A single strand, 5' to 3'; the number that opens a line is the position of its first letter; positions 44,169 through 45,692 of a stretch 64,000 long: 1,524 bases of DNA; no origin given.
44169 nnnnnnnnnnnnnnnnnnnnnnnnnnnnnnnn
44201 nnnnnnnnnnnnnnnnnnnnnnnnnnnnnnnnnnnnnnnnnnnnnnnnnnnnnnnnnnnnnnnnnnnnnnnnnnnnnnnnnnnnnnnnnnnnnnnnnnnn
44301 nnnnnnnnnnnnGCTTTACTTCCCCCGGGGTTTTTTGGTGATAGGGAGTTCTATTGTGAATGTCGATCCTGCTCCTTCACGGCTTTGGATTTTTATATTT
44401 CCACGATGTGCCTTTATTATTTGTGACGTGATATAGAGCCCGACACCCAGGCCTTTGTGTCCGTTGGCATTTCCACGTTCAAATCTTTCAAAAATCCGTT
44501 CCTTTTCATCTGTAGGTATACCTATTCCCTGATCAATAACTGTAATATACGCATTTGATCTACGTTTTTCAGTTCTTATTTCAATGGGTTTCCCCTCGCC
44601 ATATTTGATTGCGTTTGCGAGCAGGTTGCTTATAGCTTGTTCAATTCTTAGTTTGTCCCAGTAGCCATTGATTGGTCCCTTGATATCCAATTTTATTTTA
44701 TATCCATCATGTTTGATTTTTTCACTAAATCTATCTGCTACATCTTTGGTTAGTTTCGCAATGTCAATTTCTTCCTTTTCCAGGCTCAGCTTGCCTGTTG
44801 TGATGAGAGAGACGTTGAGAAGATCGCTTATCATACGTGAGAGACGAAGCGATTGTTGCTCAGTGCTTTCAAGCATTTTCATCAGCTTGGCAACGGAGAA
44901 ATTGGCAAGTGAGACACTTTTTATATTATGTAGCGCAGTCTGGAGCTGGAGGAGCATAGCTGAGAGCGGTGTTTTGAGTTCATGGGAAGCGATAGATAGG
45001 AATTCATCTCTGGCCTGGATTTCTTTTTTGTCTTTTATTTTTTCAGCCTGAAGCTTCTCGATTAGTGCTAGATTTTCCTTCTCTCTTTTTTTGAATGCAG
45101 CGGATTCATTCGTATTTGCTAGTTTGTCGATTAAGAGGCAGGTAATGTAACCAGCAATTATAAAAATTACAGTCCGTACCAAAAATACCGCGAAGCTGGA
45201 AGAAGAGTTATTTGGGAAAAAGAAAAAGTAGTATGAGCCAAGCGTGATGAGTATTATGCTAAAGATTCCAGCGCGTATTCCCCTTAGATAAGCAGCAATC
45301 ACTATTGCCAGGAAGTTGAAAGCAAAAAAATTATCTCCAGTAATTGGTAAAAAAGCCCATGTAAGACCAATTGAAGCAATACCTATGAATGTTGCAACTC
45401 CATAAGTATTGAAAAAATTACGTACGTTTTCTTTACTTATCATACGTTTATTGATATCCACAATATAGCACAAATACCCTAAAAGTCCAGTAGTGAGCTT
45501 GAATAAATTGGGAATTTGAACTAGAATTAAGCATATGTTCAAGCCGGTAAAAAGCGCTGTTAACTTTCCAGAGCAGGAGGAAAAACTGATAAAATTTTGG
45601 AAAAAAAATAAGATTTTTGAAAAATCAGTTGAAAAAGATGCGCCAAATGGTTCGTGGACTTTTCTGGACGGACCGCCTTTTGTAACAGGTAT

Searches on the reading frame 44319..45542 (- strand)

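Call 77: search_protein_families(library=pfam, proteins=[window:44319-45542:-], max_evalue=0.01)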
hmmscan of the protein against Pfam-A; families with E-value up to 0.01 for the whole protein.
window:44319-45542:- (408 aa): 6 families
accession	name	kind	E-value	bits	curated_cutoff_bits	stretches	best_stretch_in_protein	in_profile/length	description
PF02518.31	HATPase_c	-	5.5e-28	98.1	26.4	1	296-402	2-110/111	Histidine kinase-, DNA gyrase B-, and HSP90-like ATPase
PF00512.31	HisKA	-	2.1e-10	41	26.9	1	177-249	1-65/66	His Kinase A (phospho-acceptor) domain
PF13493.11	DUF4118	-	2.2e-06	27.8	28.4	1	47-149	1-105/107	Domain of unknown function (DUF4118)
PF13581.12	HATPase_c_2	-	0.00035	21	27.4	1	299-377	31-110/127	Histidine kinase-like ATPase domain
PF14501.12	HATPase_c_5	-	0.0014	18.9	22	1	300-390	6-93/102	GHKL domain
PF13589.12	HATPase_c_3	-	0.0031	18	25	1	300-360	3-62/137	Histidine kinase-, DNA gyrase B-, and HSP90-like ATPase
